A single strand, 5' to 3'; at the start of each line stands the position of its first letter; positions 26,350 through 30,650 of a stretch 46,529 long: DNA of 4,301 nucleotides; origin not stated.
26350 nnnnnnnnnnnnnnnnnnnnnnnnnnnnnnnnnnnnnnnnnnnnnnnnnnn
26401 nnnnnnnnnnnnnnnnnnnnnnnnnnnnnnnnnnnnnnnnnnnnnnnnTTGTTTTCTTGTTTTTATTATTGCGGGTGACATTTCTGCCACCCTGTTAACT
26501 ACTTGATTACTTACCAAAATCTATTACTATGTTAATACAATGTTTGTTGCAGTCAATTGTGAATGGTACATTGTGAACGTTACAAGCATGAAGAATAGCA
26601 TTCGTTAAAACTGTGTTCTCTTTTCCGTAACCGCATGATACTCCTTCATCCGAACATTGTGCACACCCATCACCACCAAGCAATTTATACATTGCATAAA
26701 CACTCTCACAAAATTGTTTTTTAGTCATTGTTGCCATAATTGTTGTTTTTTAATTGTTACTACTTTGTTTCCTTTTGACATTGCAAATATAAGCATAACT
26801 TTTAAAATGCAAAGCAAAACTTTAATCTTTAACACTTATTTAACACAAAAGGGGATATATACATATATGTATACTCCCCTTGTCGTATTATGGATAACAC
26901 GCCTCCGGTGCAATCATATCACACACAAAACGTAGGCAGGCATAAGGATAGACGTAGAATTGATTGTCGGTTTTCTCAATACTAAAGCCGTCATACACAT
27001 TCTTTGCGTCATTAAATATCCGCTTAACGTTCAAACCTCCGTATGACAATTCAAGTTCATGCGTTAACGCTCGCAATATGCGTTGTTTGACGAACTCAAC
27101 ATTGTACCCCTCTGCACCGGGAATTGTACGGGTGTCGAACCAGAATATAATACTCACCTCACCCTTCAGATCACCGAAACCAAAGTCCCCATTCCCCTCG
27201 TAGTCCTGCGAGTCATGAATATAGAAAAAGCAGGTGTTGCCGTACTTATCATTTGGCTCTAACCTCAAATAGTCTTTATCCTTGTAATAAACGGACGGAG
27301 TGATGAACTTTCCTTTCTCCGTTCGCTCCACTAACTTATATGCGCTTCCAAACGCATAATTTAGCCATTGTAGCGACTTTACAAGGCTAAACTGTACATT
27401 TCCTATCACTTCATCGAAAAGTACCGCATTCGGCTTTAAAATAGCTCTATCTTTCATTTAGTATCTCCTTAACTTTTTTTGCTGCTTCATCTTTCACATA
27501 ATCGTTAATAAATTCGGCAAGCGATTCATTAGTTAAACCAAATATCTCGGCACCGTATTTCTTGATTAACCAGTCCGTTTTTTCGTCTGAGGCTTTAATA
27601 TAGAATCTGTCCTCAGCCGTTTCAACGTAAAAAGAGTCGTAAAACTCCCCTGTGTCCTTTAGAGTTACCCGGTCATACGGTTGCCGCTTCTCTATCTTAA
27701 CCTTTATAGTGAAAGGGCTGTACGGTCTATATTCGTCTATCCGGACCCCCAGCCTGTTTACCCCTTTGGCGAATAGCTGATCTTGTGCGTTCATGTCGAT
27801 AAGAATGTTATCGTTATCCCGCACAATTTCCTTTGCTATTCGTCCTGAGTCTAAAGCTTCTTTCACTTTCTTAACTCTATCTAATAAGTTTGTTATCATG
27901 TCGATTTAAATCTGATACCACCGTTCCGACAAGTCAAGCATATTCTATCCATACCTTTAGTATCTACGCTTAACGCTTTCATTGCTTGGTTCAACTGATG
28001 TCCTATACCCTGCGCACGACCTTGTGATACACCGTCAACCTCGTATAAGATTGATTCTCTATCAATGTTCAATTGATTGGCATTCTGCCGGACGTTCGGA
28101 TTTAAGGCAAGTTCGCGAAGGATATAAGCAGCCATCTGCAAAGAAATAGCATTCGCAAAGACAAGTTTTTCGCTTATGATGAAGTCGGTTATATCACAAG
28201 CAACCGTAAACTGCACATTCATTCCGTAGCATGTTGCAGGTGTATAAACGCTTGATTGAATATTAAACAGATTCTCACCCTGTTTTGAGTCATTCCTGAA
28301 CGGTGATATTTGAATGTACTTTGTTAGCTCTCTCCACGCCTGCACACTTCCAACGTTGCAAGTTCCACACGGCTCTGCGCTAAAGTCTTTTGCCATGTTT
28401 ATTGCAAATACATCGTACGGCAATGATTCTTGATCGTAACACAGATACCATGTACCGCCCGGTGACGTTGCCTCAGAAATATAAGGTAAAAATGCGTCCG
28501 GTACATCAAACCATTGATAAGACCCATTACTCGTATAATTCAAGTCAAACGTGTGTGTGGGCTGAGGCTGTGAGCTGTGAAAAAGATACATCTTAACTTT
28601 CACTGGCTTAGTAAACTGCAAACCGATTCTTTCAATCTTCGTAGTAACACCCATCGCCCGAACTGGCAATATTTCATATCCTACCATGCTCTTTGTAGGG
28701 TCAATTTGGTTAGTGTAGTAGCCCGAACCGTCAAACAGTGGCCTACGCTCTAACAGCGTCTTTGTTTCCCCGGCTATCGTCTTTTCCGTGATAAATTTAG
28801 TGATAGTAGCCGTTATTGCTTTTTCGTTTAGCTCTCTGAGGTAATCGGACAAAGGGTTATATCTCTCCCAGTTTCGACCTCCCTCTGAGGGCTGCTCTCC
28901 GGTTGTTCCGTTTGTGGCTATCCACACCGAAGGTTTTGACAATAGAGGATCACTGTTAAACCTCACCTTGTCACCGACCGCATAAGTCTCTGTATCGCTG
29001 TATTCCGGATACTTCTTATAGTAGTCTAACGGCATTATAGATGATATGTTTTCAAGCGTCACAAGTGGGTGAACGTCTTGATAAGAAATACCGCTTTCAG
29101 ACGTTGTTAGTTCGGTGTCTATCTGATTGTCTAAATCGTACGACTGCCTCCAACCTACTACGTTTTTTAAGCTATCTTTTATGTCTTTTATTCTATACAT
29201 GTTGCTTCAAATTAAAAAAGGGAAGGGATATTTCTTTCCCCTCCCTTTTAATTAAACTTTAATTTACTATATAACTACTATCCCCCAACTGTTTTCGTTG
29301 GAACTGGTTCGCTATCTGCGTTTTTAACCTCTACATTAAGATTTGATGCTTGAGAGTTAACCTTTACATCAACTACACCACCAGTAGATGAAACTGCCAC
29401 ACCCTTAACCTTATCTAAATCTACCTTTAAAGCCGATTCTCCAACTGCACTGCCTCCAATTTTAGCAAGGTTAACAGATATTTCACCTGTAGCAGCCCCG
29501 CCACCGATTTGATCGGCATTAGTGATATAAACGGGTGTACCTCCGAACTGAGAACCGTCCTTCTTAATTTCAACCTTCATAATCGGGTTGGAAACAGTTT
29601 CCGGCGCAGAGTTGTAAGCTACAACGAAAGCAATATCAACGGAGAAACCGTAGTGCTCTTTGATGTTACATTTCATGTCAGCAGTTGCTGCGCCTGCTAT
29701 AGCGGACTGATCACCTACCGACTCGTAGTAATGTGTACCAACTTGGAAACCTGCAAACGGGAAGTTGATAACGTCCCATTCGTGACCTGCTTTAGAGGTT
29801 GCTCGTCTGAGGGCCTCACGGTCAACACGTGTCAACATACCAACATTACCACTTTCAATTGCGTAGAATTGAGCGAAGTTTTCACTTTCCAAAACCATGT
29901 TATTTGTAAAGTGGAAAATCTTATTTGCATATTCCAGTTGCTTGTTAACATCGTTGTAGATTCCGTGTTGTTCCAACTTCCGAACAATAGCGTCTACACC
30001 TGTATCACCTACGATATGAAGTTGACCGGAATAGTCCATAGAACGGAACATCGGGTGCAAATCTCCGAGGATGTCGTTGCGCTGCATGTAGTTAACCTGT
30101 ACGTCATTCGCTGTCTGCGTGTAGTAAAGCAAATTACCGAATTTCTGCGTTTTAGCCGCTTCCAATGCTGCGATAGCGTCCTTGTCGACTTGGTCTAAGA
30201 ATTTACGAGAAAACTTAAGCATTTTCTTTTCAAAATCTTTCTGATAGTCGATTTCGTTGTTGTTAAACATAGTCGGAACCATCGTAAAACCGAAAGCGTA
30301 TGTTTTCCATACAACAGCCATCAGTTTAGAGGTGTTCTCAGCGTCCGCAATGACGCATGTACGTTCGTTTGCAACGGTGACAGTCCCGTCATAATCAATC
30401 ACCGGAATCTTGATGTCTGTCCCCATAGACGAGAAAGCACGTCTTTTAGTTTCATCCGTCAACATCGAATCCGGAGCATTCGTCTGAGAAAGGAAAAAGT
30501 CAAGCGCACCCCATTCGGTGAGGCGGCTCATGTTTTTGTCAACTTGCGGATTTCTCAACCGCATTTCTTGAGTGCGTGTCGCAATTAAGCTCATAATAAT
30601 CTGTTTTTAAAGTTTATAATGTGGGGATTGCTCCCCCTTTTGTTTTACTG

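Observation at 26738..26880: Six-copy terminator/promoter/leader cassette family carrying Bacteroides-type TAnnTTTG boxes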

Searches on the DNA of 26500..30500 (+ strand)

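Call 6: search_dna_similar(query=window:26500-30500:+, collection=phages, mode=distant, max_rows=20)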
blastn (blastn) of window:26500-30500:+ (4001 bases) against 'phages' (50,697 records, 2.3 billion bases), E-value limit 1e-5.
Records with a match: 27; places in all: 90; records where one place covers at least 80% of the query: 23.
Best place of each record, by identity: 95-99% 1; 90-95% 5; 60-80% 21.
By first word of the organism name: Bacteroides 24; Elizabethkingia 1; Alistipes 1; Bacteriophage 1.
By host as written in the record: Bacteroides fragilis 5; Bacteroides fragilis CSC10 3; Bacteroides fragilis DA695 2; Bacteroides fragilis DA698 2; Bacteroides fragilis DA766 2; Bacteroides fragilis HSP40 (ATCC 51477) 2; Bacteroides fragilis DA486 1; Bacteroides ovatus BSC649 1; and 9 more.
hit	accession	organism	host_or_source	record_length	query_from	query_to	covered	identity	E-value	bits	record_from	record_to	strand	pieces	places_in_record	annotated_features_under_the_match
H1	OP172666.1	Bacteroides phage BF486P1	Bacteroides fragilis DA486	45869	232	4001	94%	95.4%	0e+0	6019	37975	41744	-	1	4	hypothetical protein (x5)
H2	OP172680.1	Bacteroides phage BK649P1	Bacteroides ovatus BSC649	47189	248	3999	94%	93.8%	0e+0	5708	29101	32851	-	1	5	hypothetical protein (x4)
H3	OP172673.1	Bacteroides phage BF695P2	Bacteroides fragilis DA695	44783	275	3999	93%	92.9%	0e+0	5533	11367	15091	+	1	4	hypothetical protein (x4)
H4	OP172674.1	Bacteroides phage BF695P3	Bacteroides fragilis DA695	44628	275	3999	93%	92.9%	0e+0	5533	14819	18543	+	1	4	hypothetical protein (x4)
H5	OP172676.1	Bacteroides phage BF698P3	Bacteroides fragilis DA698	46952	236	4001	88%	92.8%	0e+0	5340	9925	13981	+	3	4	hypothetical protein (x7)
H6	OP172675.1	Bacteroides phage BF698P1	Bacteroides fragilis DA698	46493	236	4001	88%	92.7%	0e+0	5326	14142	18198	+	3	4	hypothetical protein (x7)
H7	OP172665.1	Bacteroides phage BF344P1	Bacteroides fragilis BSC344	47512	232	4001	94%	71.5%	0e+0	1923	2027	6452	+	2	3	hypothetical protein (x7)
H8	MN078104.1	Bacteroides phage Barc2635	Bacteroides fragilis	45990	228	4001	94%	71.4%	0e+0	1856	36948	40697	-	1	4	hypothetical protein (x4) | putative capsid protein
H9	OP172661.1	Bacteroides phage BF8P1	Bacteroides fragilis TSN8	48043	232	4001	94%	71.4%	0e+0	1900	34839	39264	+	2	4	hypothetical protein (x7)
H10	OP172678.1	Bacteroides phage BF766P1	Bacteroides fragilis DA766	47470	232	4001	94%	71.3%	0e+0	1852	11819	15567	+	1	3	hypothetical protein (x5)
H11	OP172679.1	Bacteroides phage BF766P4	Bacteroides fragilis DA766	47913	232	4001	94%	71.3%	0e+0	1833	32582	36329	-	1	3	hypothetical protein (x5)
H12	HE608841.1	Bacteroides phage B124-14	Bacteroides fragilis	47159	236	4001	94%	71.1%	0e+0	1813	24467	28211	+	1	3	hypothetical protein (x4) | putative capsid protein, major protein 1 (MP1)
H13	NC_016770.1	Bacteroides phage B124-14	Bacteroides fragilis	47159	236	4001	94%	71.1%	0e+0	1813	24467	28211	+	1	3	hypothetical protein (x3) | virion structural protein | tail protein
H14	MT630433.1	Bacteroides phage vB_BfrS_23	Bacteroides fragilis GB124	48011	236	4001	94%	71.1%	0e+0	1838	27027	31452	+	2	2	hypothetical protein (x7) | capsid protein major protein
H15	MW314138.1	Bacteroides phage vB_BfraS_NCTC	Bacteroides fragilis NCTC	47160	275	4001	93%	71.3%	0e+0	1840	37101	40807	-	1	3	hypothetical protein (x3) | capsid associated protein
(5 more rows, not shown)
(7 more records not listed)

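Call 9: get_annotated_region(hit=H1, flank=3000)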
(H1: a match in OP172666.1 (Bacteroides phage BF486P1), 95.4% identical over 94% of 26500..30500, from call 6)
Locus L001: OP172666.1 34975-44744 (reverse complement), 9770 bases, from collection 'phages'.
description: Bacteroides phage BF486P1, complete genome.
organism: Bacteroides phage BF486P1 (NCBI taxid 2968549)
taxonomy: Viruses; Duplodnaviria; Heunggongvirae; Uroviricota; Caudoviricetes
host: Bacteroides fragilis DA486; source: municipal sewage; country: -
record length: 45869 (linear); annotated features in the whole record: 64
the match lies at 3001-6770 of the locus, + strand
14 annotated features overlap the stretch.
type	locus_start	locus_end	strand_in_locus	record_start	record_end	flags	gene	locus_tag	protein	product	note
CDS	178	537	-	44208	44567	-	-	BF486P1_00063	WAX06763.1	hypothetical protein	-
CDS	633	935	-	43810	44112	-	-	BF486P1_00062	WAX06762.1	hypothetical protein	-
CDS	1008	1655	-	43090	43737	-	-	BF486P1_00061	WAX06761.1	hypothetical protein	-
CDS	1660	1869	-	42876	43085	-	-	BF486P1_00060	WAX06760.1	hypothetical protein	-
CDS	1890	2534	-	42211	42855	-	-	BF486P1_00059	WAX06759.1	hypothetical protein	-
CDS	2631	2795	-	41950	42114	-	-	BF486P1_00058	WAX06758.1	hypothetical protein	-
CDS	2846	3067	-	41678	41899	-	-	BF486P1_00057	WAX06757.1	hypothetical protein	-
CDS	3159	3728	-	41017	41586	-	-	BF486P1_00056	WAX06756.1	hypothetical protein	-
CDS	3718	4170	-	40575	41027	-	-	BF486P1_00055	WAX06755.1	hypothetical protein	-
CDS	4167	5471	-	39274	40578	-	-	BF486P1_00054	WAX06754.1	hypothetical protein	-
CDS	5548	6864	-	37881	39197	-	-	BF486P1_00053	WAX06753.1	hypothetical protein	-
CDS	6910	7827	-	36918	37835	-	-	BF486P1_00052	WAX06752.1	hypothetical protein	-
CDS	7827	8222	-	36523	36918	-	-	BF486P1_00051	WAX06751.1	hypothetical protein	-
CDS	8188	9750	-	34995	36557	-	-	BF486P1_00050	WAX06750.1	hypothetical protein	-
